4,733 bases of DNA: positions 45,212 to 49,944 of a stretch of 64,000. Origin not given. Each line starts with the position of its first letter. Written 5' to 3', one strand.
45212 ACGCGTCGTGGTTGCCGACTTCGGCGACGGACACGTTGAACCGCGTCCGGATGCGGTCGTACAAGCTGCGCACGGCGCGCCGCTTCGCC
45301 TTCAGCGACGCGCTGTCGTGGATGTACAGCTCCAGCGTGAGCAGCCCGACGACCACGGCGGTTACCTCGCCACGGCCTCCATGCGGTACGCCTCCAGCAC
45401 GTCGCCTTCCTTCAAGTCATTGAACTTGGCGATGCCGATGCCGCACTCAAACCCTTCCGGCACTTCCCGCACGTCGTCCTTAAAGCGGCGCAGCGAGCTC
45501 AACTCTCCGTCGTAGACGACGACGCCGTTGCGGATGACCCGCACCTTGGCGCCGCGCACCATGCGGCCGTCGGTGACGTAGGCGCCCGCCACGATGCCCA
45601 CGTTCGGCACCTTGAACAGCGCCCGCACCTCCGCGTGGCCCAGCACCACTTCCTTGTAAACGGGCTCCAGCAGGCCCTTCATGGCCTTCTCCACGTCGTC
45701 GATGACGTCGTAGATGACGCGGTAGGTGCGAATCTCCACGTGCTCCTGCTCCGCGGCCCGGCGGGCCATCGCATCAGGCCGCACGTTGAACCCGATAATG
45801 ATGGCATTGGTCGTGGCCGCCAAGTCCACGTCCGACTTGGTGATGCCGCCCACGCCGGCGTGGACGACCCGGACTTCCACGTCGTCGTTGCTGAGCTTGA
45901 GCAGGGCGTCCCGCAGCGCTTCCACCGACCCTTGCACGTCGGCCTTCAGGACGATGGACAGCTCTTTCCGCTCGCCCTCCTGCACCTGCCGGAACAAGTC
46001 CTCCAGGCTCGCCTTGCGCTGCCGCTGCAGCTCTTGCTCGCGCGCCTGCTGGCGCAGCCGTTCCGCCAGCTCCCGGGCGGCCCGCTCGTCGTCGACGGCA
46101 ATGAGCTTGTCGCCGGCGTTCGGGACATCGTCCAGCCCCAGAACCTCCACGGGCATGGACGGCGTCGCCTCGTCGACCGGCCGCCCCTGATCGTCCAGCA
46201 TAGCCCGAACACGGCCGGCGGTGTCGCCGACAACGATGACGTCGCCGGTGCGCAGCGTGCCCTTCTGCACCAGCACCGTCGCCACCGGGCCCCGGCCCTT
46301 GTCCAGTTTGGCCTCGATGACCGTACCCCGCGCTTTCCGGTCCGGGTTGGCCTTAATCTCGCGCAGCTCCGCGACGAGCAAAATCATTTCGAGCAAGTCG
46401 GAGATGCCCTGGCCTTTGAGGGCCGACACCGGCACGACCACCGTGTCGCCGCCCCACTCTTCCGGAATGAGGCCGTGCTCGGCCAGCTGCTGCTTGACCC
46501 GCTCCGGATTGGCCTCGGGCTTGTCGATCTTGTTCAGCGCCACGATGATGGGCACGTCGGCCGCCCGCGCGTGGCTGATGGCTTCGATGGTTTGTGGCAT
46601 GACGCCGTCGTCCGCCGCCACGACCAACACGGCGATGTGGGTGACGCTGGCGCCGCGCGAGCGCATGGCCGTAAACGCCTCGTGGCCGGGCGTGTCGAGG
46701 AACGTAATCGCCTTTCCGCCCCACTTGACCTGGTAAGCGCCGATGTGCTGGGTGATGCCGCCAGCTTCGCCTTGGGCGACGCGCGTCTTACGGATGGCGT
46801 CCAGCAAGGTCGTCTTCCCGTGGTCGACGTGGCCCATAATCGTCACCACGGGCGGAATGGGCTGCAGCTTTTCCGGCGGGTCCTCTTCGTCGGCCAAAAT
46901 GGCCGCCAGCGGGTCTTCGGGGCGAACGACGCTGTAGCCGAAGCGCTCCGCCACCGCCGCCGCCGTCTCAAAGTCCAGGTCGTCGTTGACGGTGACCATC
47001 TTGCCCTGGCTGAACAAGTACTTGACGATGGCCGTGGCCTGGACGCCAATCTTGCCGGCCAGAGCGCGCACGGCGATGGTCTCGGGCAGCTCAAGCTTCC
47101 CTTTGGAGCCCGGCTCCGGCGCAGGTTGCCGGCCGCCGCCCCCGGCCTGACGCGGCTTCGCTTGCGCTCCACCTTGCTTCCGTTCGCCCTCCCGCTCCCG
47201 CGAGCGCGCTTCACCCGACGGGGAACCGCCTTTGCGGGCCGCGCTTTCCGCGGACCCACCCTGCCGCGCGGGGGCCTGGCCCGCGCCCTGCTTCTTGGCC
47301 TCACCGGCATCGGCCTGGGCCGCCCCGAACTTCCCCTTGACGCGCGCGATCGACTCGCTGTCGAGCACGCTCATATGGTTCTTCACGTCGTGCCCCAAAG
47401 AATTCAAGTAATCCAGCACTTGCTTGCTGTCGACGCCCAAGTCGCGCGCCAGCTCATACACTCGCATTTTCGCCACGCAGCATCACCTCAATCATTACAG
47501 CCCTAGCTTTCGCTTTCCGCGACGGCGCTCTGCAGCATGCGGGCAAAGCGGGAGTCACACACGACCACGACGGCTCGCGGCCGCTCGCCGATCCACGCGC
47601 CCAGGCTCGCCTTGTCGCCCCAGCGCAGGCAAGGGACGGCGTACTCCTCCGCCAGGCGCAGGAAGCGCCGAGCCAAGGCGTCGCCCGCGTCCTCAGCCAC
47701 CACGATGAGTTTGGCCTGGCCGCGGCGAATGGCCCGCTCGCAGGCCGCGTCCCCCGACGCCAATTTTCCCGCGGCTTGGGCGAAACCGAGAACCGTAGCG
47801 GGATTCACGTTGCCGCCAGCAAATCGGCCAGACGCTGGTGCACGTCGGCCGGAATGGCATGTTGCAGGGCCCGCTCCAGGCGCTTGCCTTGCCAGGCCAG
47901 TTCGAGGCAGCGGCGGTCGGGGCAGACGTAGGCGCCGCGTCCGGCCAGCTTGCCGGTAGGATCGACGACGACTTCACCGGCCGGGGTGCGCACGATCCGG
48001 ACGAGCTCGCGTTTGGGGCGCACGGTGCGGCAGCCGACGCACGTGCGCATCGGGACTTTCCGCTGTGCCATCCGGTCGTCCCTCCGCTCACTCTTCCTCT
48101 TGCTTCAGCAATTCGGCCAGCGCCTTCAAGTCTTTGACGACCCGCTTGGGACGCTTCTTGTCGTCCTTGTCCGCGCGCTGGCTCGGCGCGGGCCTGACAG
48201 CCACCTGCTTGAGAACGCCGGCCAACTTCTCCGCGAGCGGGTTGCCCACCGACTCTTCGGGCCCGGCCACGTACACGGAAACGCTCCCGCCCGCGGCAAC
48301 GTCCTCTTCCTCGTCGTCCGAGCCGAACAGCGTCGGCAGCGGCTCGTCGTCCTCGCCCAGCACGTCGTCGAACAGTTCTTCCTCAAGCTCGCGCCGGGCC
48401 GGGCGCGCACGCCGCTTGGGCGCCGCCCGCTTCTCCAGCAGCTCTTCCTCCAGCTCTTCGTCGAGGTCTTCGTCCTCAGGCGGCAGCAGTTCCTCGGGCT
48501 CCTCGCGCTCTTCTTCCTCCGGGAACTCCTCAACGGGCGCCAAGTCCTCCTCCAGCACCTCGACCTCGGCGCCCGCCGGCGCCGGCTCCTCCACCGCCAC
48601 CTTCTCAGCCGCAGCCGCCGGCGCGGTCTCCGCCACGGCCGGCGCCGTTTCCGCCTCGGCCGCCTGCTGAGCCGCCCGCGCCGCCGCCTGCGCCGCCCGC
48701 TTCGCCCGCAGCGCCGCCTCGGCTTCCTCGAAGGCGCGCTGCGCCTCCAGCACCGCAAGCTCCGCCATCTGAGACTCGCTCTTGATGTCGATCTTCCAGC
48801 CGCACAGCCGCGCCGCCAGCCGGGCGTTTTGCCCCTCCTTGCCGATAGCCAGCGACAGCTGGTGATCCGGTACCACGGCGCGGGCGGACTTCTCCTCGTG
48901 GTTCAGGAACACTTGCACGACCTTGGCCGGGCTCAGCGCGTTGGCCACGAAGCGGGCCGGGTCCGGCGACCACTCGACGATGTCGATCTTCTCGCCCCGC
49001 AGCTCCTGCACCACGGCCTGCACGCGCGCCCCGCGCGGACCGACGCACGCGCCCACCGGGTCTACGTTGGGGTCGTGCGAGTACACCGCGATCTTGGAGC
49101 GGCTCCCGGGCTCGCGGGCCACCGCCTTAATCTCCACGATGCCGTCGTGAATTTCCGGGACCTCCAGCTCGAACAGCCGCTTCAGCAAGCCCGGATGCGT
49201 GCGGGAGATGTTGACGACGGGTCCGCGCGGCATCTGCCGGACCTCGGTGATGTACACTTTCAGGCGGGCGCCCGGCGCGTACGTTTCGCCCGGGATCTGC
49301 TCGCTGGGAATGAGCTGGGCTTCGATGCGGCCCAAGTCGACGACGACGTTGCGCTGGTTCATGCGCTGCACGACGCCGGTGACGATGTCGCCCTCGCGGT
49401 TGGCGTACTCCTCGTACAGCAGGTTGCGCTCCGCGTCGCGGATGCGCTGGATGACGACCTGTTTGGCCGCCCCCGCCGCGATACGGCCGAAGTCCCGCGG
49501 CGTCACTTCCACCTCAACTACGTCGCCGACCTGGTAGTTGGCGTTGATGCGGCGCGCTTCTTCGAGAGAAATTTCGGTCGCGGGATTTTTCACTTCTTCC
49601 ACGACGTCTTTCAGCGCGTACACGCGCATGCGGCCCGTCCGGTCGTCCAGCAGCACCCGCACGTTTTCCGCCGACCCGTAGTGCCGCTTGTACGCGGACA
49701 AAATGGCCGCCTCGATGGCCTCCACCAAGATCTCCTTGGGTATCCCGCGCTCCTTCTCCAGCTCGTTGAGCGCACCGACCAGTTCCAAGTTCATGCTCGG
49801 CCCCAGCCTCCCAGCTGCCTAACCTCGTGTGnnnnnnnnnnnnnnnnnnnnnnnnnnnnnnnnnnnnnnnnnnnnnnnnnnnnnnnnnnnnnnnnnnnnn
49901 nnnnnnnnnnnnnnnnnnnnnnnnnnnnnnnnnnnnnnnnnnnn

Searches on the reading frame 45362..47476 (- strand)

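Call 26: search_protein_families(library=pfam, proteins=[window:45362-47476:-], max_evalue=0.00001)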
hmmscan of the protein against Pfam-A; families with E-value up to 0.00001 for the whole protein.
window:45362-47476:- (704 aa): 8 families
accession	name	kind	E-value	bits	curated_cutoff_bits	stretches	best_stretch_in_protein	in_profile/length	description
PF11987.13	IF-2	-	1.8e-46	157.3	27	1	480-596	1-117/117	Translation-initiation factor 2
PF00009.33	GTP_EFTU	-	2.7e-41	141.6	26.5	1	211-367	6-184/188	Elongation factor Tu GTP binding domain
PF22042.2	EF-G_D2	-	5.1e-33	113.5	27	1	381-460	1-83/84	Elongation factor G domain 2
PF04760.21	IF2_N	-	1.4e-27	95.7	25.3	2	1-51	1-51/53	Translation initiation factor IF-2, N-terminal region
PF01926.29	MMR_HSR1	-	1.5e-11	44.8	21.9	1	211-316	2-113/113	50S ribosome-binding GTPase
PF03144.31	GTP_EFTU_D2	-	1.7e-10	41.6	30.3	1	627-694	1-72/73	Elongation factor Tu domain 2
PF02421.24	FeoB_N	-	8e-07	29.1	27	1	211-364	3-155/156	Ferrous iron transport protein B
PF00025.27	Arf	-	1.7e-06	28.1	22.3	1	213-365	19-170/174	ADP-ribosylation factor family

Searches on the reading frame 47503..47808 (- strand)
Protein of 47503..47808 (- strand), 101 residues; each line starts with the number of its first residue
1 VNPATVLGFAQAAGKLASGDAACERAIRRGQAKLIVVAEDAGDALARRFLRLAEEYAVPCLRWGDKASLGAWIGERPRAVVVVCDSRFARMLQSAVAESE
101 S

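Call 26: search_protein_families(library=pfam, proteins=[window:47503-47808:-], max_evalue=0.00001)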
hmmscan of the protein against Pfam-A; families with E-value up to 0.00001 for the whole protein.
window:47503-47808:- (101 aa): 1 family
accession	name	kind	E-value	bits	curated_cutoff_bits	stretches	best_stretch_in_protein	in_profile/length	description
PF01248.31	Ribosomal_L7Ae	-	1.6e-11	44.2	22.1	1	6-84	6-86/95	Ribosomal protein L7Ae/L30e/S12e/Gadd45 family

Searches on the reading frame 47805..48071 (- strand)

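Call 26: search_protein_families(library=pfam, proteins=[window:47805-48071:-], max_evalue=0.00001)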
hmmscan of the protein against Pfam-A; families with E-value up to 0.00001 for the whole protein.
window:47805-48071:- (88 aa): 1 family
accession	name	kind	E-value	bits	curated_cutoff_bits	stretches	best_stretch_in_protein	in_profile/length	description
PF04296.18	YlxR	-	2.3e-31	108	26.9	1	9-82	1-74/75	Protein of unknown function (DUF448)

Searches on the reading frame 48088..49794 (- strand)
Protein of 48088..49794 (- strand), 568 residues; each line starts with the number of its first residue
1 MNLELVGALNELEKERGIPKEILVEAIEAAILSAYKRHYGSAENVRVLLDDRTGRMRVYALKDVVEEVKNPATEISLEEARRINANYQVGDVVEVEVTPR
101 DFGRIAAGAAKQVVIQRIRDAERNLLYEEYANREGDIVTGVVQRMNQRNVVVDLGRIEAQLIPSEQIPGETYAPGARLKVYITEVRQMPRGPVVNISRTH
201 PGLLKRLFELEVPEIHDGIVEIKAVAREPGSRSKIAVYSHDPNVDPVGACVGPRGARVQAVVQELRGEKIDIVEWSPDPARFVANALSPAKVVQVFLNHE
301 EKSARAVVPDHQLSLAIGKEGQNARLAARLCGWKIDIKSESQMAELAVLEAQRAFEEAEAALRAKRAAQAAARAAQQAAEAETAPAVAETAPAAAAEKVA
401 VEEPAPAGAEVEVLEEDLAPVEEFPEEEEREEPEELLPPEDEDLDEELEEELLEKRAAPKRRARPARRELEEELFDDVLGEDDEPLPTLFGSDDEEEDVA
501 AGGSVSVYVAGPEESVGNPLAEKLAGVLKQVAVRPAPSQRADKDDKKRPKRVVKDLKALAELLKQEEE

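Call 26: search_protein_families(library=pfam, proteins=[window:48088-49794:-], max_evalue=0.00001)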
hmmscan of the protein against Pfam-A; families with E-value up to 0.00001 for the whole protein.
window:48088-49794:- (568 aa): 3 families
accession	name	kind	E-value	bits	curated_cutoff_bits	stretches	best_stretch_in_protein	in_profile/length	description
PF08529.16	NusA_N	-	2.8e-45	153.8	23.8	1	4-124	1-119/119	NusA N-terminal domain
PF13184.12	KH_5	-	2.2e-32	111.4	27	1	229-296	1-68/69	NusA-like KH domain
PF00575.29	S1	-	6.7e-09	36.4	22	1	133-195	3-72/74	S1 RNA binding domain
